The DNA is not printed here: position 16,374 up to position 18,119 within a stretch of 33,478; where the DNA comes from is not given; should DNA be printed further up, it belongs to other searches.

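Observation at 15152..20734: Orphaned 'type I R-M passenger' operon: ORF6N fragment, two YhcG nucleases, a 44-aa ORF, a Schlafen-like AlbA_2/HATPase/wHTH protein and RhuM, with no hsdR or hsdM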

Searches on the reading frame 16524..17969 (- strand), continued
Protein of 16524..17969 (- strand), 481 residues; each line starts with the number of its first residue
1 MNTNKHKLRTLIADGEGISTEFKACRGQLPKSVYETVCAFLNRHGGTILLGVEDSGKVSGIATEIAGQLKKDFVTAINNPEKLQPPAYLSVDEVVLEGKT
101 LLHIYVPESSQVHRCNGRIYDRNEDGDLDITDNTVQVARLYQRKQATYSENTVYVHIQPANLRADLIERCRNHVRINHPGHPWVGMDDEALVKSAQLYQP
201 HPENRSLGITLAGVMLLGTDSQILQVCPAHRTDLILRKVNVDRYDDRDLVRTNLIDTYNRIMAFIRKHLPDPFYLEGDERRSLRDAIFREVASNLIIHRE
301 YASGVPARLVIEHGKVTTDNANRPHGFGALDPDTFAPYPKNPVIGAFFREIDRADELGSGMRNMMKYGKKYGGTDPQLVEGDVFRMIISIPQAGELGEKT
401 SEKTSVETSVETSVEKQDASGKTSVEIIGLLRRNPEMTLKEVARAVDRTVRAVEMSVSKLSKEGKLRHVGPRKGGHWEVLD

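Call 58: search_protein_families(library=pfam, proteins=[L091:4484-5191:+, L091:5338-5709:+, L091:5723-6541:+, L091:8153-8962:+, L091:8952-9971:+, L091:11502-13925:+, L091:2-1240:+, L155:963-1409:+, L163:1377-1661:+, L162:1620-1958:+], max_evalue=0.001)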
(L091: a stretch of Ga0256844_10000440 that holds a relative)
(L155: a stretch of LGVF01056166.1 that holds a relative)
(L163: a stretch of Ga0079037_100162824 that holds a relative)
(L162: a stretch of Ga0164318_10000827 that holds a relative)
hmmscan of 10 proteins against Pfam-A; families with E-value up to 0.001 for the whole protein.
L091:4484-5191:+ (235 aa): 1 family
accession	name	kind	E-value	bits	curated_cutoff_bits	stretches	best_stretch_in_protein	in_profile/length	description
PF01863.23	YgjP-like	-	3.6e-58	197.4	26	1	20-229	1-207/207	YgjP-like, metallopeptidase domain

L091:5338-5709:+ (123 aa): 0 families

L091:5723-6541:+ (272 aa): 3 families
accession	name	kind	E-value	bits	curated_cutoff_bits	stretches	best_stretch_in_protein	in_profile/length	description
PF13274.11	SocA_Panacea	-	1e-10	42.9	25.7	1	169-253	3-113/113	Antitoxin SocA-like, Panacea domain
PF01381.28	HTH_3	-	2.1e-05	24.9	23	1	76-119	1-43/55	Helix-turn-helix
PF15731.11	MqsA_antitoxin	-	3.8e-05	24.2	30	1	36-112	33-110/131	Antitoxin component of bacterial toxin-antitoxin system, MqsA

L091:8153-8962:+ (269 aa): 2 families
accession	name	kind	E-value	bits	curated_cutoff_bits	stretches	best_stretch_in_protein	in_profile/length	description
PF00149.33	Metallophos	-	1.9e-13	51.7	21.5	1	4-234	4-190/191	Calcineurin-like phosphoesterase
PF12850.12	Metallophos_2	-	2.8e-09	37.6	27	1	1-114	1-90/154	Calcineurin-like phosphoesterase superfamily domain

L091:8952-9971:+ (339 aa): 0 families

L091:11502-13925:+ (807 aa): 4 families
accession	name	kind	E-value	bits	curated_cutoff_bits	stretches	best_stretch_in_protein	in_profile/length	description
PF22548.2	AEP-TOTE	-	5.7e-104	347.2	27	1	67-294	1-228/230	TOTE conflict system, Archaeo-Eukaryotic Primase domain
PF04851.21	ResIII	-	1.8e-22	80.4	22.5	1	445-587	3-163/164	Type III restriction enzyme, res subunit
PF00270.35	DEAD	-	7.6e-10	39.2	26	1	448-588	2-162/167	DEAD/DEAH box helicase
PF00271.37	Helicase_C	-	5e-05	23.9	23.5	1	666-765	13-108/110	Helicase conserved C-terminal domain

L091:2-1240:+ (412 aa): 1 family
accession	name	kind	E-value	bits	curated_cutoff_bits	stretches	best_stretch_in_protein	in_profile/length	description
PF01420.25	Methylase_S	-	6.5e-13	49.7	22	1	28-150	45-160/168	Type I restriction modification DNA specificity domain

L155:963-1409:+ (148 aa): 0 families

L163:1377-1661:+ (94 aa): 0 families

L162:1620-1958:+ (112 aa): 0 families

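Call 73: predict_structure(alignment_id=A1)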
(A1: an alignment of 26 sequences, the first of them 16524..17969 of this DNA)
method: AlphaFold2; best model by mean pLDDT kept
length: 481 residues; sequences in the alignment: 26
mean_pLDDT: 62.8   pTM: 0.30
mean pLDDT of the five models: 62.8, 59.6, 57.3, 56.4, 55.0
residues with pLDDT >= 90: 39; 70-90: 148; 50-70: 148; < 50: 146
segments of 3 or more residues with pLDDT < 50: 17-30, 78-85, 108-110, 112-117, 122-126, 133-150, 228-250, 272-280, 300-305, 323-341, 393-420
pLDDT, mean of each block of 10 residues (from residue 1): 65 57 44 54 61 76 73 57 50 83 64 47 49 46 38 88 88 86 91 90 89 80 62 29 35 62 65 45 62 57 55 68 41 37 59 57 64 61 67 44 26 28 80 89 90 87 88 80 73
secondary structure, 60 per line:
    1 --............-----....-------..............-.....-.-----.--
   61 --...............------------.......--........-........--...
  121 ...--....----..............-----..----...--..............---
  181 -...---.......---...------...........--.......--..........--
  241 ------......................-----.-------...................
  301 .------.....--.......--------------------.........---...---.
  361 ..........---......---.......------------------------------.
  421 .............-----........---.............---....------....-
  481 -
elements in order: H3-14 H20-23 H31-44 E46-50 H63-77 E90-96 E99-106 H108-111 E112-115 E118-123 E126-129 H134-147 H164-177 H188-194 E198-200 E207-210 H211-217 H220-226 H229-238 H247-268 H283-301 E308-312 E315-321 H342-350 H360-370 E374-379 E383-389 H420-433 H439-446 H450-462 E466-469 E476-479

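Call 74: search_solved_structures(query=A1, max_evalue=1, show_alignments=2)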
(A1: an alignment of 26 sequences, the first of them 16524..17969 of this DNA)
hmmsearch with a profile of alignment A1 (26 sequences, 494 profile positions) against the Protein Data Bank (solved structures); distinct sequences matched with E-value up to 1: 16.
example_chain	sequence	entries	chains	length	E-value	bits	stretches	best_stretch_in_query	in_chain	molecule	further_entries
4rgl_A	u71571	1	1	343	4.8e-06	28.7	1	416-492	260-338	Filamentation induced by cAMP protein Fic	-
2kyy_A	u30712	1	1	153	0.00062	21.7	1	9-114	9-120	Possible ATP-dependent DNA helicase RecG-related protein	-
5yd0_A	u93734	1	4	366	0.0034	19.3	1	16-73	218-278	Schlafen 8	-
7cux_A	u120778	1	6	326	0.02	16.7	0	20-67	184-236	Schlafen family member 5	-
7q3z_B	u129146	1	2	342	0.022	16.6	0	20-67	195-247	Schlafen family member 5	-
6rr9_A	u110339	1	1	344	0.023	16.5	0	20-67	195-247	Schlafen family member 5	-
7eg0_B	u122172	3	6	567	0.029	16.2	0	34-66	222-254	Schlafen family member 12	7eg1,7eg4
7lrc_A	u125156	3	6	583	0.031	16.1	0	34-66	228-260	Schlafen family member 12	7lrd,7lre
7fex_A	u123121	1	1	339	0.04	15.7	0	16-77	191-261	SLFN11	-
9nyy_A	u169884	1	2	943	0.076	14.8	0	13-76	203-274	Protein SLFN14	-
9jr9_A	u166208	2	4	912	0.23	13.2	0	35-76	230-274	Protein SLFN14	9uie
7ppj_A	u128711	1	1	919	0.26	13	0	34-67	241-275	Schlafen family member 5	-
9erd_A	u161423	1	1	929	0.28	13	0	23-67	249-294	Schlafen family member 11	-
7zel_A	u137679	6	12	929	0.28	12.9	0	23-67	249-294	Schlafen family member 11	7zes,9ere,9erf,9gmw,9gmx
9jn9_A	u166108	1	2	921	0.3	12.8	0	35-76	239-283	Protein SLFN14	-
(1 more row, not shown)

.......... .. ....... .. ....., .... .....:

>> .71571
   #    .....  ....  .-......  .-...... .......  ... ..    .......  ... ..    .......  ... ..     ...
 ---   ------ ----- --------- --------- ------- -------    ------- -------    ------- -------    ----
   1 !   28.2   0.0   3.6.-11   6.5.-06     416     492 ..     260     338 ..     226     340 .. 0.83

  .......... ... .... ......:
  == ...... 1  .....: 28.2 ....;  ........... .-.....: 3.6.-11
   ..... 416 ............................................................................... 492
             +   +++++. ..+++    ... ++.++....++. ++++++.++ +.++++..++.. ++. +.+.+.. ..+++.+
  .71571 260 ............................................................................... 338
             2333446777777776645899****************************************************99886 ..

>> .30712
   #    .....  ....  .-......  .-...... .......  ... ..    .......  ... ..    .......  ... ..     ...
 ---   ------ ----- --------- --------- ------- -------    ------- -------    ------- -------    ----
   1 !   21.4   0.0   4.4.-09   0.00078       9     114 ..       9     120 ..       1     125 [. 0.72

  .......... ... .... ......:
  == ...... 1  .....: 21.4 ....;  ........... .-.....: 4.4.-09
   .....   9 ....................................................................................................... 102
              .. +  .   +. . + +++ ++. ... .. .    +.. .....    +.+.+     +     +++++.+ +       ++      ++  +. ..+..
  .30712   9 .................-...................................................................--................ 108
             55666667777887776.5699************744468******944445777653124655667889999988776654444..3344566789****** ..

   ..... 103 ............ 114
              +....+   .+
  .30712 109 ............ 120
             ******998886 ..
